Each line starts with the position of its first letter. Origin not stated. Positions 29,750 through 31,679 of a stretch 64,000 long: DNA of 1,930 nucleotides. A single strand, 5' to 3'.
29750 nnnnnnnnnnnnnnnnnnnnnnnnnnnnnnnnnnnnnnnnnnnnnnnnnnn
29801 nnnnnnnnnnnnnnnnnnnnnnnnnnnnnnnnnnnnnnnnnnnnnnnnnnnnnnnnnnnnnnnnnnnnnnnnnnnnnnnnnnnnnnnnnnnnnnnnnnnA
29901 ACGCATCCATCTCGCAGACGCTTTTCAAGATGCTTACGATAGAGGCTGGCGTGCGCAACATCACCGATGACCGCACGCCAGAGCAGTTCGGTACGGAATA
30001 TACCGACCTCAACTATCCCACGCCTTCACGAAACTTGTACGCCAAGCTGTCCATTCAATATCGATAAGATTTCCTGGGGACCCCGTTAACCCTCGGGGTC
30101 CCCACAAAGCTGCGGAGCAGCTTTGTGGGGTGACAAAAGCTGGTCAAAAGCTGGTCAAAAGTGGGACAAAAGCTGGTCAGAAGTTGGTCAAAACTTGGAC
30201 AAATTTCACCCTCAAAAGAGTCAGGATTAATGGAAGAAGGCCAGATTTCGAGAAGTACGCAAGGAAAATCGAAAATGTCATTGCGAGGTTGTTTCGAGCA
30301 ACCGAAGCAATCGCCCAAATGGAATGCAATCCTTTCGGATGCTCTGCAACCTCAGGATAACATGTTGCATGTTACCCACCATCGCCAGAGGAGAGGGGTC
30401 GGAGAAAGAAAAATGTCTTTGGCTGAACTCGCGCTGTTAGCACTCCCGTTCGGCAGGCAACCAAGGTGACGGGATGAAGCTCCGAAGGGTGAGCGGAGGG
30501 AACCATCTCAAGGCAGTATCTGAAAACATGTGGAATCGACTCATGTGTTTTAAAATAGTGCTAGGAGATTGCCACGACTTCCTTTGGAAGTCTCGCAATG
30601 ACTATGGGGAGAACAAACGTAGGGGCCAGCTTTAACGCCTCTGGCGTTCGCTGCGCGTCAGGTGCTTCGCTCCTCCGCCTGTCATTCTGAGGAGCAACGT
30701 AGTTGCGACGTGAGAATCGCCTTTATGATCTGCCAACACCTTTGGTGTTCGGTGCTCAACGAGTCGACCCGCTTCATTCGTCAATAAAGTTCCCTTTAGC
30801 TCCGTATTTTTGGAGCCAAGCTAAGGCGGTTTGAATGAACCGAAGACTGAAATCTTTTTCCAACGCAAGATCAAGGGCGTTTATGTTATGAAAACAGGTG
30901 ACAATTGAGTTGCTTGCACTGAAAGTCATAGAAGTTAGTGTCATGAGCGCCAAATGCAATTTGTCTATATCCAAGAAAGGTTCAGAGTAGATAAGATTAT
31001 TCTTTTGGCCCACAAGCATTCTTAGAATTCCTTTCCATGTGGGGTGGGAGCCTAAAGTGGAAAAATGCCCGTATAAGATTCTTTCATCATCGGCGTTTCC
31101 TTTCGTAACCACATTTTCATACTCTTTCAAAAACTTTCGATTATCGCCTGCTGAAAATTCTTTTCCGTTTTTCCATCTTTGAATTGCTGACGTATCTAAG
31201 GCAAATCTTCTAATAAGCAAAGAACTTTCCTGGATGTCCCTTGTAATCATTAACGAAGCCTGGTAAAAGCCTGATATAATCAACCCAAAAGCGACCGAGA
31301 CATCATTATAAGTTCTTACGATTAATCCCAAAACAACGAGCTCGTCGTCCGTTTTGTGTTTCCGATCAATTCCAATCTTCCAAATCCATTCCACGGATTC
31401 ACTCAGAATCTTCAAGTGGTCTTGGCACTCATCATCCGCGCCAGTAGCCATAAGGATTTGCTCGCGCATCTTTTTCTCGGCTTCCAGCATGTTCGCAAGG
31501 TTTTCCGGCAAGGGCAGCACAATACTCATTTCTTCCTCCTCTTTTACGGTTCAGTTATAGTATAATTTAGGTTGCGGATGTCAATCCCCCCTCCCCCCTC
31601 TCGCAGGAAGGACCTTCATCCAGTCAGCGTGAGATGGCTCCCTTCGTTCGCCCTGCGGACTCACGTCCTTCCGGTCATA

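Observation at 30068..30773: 700-bp non-coding region with two perfect hairpins, a 7-unit 11-bp tandem repeat and repeat-family fragments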

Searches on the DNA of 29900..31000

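Call 10: search_rna_families(source=window, start=29900, end=31000, threshold=evalue, max_evalue=10, show_alignments=3)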
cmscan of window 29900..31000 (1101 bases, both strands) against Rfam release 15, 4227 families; matches with E-value up to 10: 4.
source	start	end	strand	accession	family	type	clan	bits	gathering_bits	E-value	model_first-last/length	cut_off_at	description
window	30253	30377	-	RF02502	Atu_C8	Gene; sRNA;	-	22.6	50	0.091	1-122/122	no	Rhizobiales sRNA Atu_C8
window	30279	30359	+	RF03689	mir-5892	Gene; miRNA;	-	19.2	82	0.95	1-90/90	no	mir-5892 microRNA precursor family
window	30070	30109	+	RF00675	mir-145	Gene; miRNA;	-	16.9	50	0.99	22-66/86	no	mir-145 microRNA precursor family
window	30574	30593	-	RF02616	SSRC8_2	Gene; sRNA;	-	10.7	72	3.2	185-204/281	no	Streptococcus sRNA 8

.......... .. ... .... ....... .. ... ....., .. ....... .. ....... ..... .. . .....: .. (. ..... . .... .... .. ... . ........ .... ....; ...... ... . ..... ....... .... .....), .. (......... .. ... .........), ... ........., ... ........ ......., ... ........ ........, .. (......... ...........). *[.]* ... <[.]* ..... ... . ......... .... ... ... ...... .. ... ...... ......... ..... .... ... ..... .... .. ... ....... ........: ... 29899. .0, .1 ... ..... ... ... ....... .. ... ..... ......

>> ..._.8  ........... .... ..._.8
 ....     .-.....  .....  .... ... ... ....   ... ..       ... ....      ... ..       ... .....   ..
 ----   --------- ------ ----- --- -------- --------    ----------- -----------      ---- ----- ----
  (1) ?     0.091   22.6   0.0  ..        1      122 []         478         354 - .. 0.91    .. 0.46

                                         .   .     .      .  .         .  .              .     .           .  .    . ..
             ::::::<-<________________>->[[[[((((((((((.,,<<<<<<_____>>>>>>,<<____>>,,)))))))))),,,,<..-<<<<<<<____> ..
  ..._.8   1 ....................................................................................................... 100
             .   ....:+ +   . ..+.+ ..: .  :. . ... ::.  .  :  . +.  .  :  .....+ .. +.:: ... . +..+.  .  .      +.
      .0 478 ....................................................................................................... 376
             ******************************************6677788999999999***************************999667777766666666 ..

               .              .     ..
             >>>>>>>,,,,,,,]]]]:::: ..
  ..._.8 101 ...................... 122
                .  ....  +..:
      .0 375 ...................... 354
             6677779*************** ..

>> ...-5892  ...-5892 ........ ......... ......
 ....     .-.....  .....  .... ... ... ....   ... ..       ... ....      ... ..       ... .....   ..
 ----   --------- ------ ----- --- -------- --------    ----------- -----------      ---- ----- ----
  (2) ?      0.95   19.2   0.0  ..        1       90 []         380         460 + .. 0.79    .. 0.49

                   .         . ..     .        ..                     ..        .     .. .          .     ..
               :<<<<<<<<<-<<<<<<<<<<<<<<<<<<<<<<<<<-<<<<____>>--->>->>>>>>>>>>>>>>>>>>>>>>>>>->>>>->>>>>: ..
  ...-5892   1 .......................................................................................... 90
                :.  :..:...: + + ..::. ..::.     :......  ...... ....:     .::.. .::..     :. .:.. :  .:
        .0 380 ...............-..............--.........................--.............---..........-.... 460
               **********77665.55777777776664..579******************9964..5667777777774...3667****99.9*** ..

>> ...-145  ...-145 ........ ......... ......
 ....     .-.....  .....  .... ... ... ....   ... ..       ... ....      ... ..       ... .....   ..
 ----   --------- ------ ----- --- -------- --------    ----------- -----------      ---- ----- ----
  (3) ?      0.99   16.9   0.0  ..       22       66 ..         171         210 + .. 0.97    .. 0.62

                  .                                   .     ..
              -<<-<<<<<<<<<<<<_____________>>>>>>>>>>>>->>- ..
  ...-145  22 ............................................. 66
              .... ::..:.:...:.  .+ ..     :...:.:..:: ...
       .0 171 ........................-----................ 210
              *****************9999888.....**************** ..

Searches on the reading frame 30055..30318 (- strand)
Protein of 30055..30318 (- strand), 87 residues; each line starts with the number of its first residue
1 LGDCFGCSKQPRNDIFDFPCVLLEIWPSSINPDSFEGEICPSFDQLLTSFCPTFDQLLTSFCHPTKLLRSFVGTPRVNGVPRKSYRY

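Call 7: search_protein_families(library=pfam, proteins=[window:30055-30318:-], max_evalue=0.01)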
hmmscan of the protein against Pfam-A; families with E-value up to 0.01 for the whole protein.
window:30055-30318:- (87 aa): 0 families

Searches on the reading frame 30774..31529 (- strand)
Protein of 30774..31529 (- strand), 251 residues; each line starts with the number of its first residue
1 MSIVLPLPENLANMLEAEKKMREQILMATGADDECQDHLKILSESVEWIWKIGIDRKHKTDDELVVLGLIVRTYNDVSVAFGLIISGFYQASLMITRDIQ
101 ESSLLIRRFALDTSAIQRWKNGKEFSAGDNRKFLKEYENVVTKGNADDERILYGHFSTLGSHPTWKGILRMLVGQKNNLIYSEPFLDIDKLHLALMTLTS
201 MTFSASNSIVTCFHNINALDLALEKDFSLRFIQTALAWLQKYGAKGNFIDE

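Call 7: search_protein_families(library=pfam, proteins=[window:30774-31529:-], max_evalue=0.01)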
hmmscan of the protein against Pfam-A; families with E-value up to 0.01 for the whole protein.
window:30774-31529:- (251 aa): 1 family
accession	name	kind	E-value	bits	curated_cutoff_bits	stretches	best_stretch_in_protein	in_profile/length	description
PF18928.5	DUF5677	-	0.0079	16.7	27.1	0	64-144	2-82/166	Family of unknown function (DUF5677)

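Call 60: find_encoding_contigs(protein=window:30774-31529:-, flank=3000, max_places=10)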
Protein window:30774-31529:- (251 aa): 10 contigs read that carry it; 8 places shown.
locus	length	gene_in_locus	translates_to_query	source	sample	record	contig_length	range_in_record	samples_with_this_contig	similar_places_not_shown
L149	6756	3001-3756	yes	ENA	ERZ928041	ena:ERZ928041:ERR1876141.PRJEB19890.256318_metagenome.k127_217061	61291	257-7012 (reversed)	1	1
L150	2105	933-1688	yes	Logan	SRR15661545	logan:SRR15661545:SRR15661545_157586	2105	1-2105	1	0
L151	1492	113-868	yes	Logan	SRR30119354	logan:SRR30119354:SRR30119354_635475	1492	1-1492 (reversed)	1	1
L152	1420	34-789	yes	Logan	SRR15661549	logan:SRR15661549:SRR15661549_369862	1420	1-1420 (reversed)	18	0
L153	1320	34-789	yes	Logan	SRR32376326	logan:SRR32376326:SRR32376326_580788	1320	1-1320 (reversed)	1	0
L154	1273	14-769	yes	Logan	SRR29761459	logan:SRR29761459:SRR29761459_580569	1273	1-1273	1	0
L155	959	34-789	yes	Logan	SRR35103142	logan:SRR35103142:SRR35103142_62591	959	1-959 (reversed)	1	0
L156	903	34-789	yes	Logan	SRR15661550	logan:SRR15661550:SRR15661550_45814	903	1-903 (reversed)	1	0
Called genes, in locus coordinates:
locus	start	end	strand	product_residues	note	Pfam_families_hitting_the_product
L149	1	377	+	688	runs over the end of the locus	PF00009:GTP_EFTU, PF03144:GTP_EFTU_D2, PF22042:EF-G_D2, PF14492:EFG_III, PF03764:EFG_IV, PF00679:EFG_C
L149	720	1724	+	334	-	PF04055:Radical_SAM, PF13186:SPASM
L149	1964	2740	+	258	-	-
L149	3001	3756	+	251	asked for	-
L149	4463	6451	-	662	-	PF07715:Plug, PF00593:TonB_dep_Rec_b-barrel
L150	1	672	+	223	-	?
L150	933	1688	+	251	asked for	-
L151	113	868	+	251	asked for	-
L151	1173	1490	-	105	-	?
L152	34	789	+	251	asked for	-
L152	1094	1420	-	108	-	?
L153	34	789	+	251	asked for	-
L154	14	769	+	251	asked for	-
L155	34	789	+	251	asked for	-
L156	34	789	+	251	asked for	-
